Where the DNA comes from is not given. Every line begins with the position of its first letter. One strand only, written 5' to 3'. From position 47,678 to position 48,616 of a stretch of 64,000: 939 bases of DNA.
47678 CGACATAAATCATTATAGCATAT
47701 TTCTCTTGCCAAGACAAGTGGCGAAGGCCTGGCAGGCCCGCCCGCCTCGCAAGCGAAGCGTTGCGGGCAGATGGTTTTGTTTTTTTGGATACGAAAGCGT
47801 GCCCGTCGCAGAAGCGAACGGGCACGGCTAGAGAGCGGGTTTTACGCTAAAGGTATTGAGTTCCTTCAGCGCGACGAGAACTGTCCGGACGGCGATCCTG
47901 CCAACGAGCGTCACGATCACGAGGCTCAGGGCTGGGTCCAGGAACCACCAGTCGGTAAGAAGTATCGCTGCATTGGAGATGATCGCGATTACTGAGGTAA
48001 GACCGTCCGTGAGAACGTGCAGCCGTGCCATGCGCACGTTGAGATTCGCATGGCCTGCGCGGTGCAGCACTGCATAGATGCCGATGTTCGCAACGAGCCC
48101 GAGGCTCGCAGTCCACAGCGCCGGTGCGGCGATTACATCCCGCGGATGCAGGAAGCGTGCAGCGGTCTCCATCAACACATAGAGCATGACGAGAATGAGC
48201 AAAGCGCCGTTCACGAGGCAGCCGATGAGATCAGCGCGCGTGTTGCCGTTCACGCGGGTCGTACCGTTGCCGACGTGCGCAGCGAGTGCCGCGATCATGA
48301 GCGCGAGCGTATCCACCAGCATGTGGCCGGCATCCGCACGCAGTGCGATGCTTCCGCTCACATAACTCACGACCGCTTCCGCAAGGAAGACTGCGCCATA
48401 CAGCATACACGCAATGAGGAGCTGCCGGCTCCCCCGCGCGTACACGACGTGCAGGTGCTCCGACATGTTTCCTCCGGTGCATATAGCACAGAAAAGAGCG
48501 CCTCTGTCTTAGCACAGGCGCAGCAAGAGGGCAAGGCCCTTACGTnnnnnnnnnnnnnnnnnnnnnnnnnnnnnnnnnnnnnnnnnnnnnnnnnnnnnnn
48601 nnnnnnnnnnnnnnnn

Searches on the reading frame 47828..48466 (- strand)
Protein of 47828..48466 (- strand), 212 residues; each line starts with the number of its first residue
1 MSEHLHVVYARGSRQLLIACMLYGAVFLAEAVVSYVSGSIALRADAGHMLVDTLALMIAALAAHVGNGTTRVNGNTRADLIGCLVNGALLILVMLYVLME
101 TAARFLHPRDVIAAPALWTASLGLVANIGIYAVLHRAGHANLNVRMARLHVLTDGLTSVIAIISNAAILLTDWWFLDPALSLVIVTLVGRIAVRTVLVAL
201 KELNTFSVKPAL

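Call 33: search_protein_families(library=pfam, proteins=[window:47828-48466:-], max_evalue=0.00001)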
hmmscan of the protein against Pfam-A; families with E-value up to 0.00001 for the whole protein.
window:47828-48466:- (212 aa): 1 family
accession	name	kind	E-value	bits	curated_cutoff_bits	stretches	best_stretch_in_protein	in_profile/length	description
PF01545.26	Cation_efflux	-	2e-25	90.2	26.6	1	16-203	1-197/198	Cation efflux family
